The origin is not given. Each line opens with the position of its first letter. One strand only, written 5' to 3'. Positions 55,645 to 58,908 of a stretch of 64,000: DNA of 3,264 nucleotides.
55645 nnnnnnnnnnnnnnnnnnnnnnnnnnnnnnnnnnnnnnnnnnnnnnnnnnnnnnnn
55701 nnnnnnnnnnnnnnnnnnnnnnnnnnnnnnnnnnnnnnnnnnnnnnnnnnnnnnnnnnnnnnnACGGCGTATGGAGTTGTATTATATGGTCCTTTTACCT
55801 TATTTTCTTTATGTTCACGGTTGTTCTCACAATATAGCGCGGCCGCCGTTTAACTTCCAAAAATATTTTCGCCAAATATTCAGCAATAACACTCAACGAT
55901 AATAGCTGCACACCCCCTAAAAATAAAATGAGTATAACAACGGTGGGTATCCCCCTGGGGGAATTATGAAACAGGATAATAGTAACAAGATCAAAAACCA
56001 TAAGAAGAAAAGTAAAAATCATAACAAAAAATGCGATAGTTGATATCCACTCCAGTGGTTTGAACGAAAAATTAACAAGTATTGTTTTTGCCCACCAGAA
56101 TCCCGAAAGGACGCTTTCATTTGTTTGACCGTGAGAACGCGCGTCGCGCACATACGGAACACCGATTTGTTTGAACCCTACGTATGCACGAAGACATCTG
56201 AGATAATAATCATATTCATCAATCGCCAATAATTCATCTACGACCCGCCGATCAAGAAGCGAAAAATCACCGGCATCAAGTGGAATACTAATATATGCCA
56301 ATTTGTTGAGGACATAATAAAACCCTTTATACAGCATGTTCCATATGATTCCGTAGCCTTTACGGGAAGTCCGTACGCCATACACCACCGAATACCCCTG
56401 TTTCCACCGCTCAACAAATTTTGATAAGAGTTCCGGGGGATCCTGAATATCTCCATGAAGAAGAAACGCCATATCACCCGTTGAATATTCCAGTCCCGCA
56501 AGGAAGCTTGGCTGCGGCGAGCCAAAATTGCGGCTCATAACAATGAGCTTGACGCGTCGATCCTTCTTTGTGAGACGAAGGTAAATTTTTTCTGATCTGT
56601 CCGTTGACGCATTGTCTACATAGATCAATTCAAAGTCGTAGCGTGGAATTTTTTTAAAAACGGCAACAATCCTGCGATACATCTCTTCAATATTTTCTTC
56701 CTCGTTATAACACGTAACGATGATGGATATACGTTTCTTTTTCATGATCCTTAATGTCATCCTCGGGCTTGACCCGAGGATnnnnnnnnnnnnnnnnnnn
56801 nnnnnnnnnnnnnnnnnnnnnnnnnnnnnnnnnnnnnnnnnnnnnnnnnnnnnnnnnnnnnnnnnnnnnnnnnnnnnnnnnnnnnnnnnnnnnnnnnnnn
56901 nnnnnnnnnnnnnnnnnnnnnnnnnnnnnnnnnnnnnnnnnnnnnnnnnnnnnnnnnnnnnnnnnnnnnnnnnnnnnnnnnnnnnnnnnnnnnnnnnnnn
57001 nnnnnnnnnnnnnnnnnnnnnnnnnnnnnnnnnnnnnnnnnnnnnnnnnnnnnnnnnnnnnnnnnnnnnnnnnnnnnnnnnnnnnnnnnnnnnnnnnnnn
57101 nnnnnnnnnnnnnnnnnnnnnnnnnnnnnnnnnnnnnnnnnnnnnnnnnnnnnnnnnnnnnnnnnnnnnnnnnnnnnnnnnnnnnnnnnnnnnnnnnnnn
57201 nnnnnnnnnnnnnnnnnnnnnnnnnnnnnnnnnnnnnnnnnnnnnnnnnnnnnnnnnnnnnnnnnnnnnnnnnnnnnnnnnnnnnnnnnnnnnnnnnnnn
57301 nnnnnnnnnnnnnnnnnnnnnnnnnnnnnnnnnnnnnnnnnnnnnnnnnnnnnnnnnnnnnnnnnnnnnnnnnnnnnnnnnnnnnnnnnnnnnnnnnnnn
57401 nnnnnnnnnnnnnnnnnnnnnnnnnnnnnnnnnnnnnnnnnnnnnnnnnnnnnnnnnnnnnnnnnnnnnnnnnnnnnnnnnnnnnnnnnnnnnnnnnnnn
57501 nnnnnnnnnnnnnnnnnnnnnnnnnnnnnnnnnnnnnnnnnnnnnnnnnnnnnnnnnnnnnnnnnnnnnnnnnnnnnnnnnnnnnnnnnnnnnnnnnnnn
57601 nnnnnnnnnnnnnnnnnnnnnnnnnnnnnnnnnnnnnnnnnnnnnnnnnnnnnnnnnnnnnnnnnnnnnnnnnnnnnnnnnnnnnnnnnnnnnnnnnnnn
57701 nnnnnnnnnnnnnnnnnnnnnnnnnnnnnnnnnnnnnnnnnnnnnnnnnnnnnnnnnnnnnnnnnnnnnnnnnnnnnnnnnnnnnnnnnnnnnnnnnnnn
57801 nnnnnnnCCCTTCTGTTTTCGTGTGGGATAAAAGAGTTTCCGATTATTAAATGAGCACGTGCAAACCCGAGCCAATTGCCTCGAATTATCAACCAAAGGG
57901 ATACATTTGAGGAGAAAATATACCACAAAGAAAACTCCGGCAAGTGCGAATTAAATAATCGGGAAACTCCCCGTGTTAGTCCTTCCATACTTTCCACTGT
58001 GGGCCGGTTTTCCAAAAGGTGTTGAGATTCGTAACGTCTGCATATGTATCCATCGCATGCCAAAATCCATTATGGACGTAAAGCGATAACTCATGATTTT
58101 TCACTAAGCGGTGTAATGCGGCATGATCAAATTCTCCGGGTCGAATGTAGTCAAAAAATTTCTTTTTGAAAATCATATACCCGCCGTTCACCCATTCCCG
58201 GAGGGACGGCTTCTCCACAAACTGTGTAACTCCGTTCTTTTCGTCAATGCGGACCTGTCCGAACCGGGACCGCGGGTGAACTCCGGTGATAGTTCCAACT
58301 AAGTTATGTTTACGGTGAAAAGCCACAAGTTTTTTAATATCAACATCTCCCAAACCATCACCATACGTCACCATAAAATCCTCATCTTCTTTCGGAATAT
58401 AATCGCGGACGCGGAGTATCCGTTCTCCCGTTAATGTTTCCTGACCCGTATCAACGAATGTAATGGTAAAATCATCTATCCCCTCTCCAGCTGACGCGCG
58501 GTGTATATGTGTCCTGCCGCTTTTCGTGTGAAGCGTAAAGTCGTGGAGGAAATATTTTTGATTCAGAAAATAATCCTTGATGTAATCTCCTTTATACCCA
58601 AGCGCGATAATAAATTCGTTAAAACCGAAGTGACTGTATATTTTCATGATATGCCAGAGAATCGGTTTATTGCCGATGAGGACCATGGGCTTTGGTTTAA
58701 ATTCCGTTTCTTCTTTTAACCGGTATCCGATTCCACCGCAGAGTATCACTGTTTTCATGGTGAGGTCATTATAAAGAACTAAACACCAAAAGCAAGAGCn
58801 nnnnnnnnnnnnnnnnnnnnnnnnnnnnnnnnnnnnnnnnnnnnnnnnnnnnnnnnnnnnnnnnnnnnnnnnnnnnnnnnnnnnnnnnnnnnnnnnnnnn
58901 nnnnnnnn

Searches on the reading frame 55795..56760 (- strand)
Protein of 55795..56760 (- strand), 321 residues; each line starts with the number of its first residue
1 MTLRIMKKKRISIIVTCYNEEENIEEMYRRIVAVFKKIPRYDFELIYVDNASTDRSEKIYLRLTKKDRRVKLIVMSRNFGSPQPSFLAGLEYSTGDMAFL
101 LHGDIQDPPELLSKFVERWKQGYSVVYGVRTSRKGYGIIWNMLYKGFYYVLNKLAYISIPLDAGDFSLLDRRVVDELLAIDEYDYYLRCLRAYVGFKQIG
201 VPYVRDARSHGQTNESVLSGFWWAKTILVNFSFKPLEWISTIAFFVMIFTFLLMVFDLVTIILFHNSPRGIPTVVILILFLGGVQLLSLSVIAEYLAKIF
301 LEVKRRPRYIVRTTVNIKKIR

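Call 4: search_protein_families(library=pfam, proteins=[window:55795-56760:-], max_evalue=0.01)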
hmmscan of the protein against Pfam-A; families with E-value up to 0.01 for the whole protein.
window:55795-56760:- (321 aa): 3 families
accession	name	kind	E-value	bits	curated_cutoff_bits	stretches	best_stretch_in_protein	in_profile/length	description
PF00535.33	Glycos_transf_2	-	1.5e-28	100.2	23.3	1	12-177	1-167/168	Glycosyl transferase family 2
PF13641.12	Glyco_tranf_2_3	-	6.6e-05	23.5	27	1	10-178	2-175/230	Glycosyltransferase like family 2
PF12804.13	NTP_transf_3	-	0.0025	18.4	27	0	66-139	56-132/160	MobA-like NTP transferase domain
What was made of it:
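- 55795..56760 (-): GT2 with two C-terminal TM helices: polyprenyl-phosphate sugar synthase (PgfS/ArnC/GtrB-like). Pfam Glycos_transf_2 (call 4).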

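Call 26: search_protein_families(library=ncbifam, proteins=[window:55795-56760:-], max_evalue=0.01)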
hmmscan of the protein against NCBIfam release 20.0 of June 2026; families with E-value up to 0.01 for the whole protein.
window:55795-56760:- (321 aa): 11 families
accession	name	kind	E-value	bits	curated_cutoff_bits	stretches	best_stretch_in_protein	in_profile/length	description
NF047588.1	GlcsyltransPgfSStrep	equivalog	5.9e-69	232.6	500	1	10-314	2-305/308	glycosyltransferase PgfS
NF007986.1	PRK10714.1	equivalog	1e-34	120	529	1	7-317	4-314/316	undecaprenyl-phosphate 4-deoxy-4-formamido-L-arabinose transferase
TIGR03937.1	PgaC_IcaA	equivalog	6.2e-10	38.6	422.3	1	6-104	42-135/407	poly-beta-1,6-N-acetyl-D-glucosamine synthase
NF050050.1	ProtGlycPglI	equivalog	7.6e-09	35.4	500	1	10-128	3-117/306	GalNAc(5)-diNAcBac-PP-undecaprenol beta-1,3-glucosyltransferase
NF047683.1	TeichurnBiosyTuaG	equivalog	1e-08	35.1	400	1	7-117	4-109/252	teichuronic acid biosynthesis protein TuaG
TIGR04283.1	glyco_like_mftF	equivalog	1.5e-07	31.2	182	1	11-131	1-111/221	TIGR04283 family arsenosugar biosynthesis glycosyltransferase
NF007482.0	PRK10073.1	equivalog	4.9e-06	25.8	423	1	7-97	4-88/334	glycosyltransferase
NF053739.1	GlytfEpsEBac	equivalog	6.5e-05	22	450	1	10-79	2-68/265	glycosyltransferase EpsE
NF041875.1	EPS_EpsD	equivalog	0.0001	21.8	370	1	11-126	1-111/325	exopolysaccharide biosynthesis glycosyltransferase EpsD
TIGR03111.1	glyc2_xrt_Gpos1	hypoth_equivalog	0.00014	20.8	363.95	1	8-82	48-120/439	TIGR03111 family XrtG-associated glycosyltransferase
NF010496.0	PRK13915.1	equivalog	0.0065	15.6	262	1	7-58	29-79/307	glucosyl-3-phosphoglycerate synthase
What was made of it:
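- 55795..56760 (-): NCBIfam PgfS E = 6e-69 and ArnC E = 1e-34, both below cut-off (call 26).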

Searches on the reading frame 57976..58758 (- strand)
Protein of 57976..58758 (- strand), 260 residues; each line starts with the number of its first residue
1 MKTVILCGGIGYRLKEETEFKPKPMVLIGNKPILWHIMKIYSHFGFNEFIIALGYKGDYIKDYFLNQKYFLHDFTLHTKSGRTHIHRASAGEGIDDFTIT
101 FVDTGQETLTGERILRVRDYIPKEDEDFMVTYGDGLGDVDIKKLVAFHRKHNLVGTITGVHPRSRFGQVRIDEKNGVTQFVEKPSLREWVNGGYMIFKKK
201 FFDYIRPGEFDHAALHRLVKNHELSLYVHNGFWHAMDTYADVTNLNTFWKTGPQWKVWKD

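Call 4: search_protein_families(library=pfam, proteins=[window:57976-58758:-], max_evalue=0.01)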
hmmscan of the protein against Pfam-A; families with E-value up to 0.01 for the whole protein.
window:57976-58758:- (260 aa): 2 families
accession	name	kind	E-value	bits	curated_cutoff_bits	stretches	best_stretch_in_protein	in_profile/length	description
PF00483.29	NTP_transferase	-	2.1e-21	77.1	21.2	1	2-231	1-223/245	Nucleotidyl transferase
PF12804.13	NTP_transf_3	-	0.00019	22.1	27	1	4-56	2-49/160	MobA-like NTP transferase domain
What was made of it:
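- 57976..58758 (-): RfbF-like glucose-1-phosphate cytidylyltransferase. Pfam NTP_transferase (call 4).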

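Call 26: search_protein_families(library=ncbifam, proteins=[window:57976-58758:-], max_evalue=0.01)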
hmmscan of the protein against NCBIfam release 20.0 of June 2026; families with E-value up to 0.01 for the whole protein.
window:57976-58758:- (260 aa): 22 families
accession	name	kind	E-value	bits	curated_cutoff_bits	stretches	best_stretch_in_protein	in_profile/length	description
TIGR02623.1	G1P_cyt_trans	equivalog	1.1e-83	280.7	300.25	1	1-258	1-255/255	glucose-1-phosphate cytidylyltransferase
TIGR03992.1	Arch_glmU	subfamily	1.1e-23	83.8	292.1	2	1-68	1-68/393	bifunctional sugar-1-phosphate nucleotidylyltransferase/acetyltransferase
NF052502.1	man1P_GTase_Rv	exception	3.6e-20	72.1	440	2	87-242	61-223/352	mannose-1-phosphate guanylyltransferase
NF049965.1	GlMnHpPGnyltfHddC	equivalog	3.7e-20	72.5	300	2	1-67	1-67/221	D-glycero-D-manno-heptose 1-phosphate guanosyltransferase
NF041313.1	UDPGP_AglF_Halo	equivalog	2.5e-17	63.1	400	2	1-65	1-65/234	UTP--glucose-1-phosphate uridylyltransferase AglF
TIGR01208.1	rmlA_long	equivalog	8e-14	51.3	320.25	2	2-79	1-79/353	glucose-1-phosphate thymidylyltransferase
NF041173.1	Sug_nt_acttase_Thmprot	equivalog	3.3e-13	49.4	600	1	1-246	1-224/405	bifunctional sugar-1-phosphate nucleotidylyltransferase/acetyltransferase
NF045761.1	NAMPUrTaseMurU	equivalog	1.6e-12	47.8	250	1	1-67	1-67/226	N-acetylmuramate alpha-1-phosphate uridylyltransferase MurU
TIGR02091.1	glgC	equivalog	5.9e-10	38.8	424.9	1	3-234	3-244/364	glucose-1-phosphate adenylyltransferase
TIGR01099.1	galU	equivalog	2e-09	37.4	326.8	1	1-188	2-193/261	UTP--glucose-1-phosphate uridylyltransferase GalU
TIGR01173.1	glmU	equivalog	5.5e-09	35.4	366.85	1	1-185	1-154/452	bifunctional UDP-N-acetylglucosamine diphosphorylase/glucosamine-1-phosphate N-acetyltransferase GlmU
NF041135.1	IPPtranDIPPsyn_Thcocales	equivalog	2.1e-08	33.6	580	1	1-70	1-66/419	bifunctional L-myo-inositol-1-phosphate cytidylyltransferase/CDP-L-myo-inositol myo-inositolphosphotransferase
NF001947.0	PRK00725.1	subfamily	1.4e-07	30.6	470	1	3-187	19-196/426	glucose-1-phosphate adenylyltransferase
NF003670.0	PRK05293.1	equivalog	5.2e-07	28.9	470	1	3-187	7-184/382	glucose-1-phosphate adenylyltransferase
NF002772.0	PRK02862.1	equivalog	2.3e-06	26.6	537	1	125-186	116-181/429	glucose-1-phosphate adenylyltransferase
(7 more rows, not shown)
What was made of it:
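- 57976..58758 (-): TIGR02623 scores 280.7 bits, just under its cut-off of 300 (call 26).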
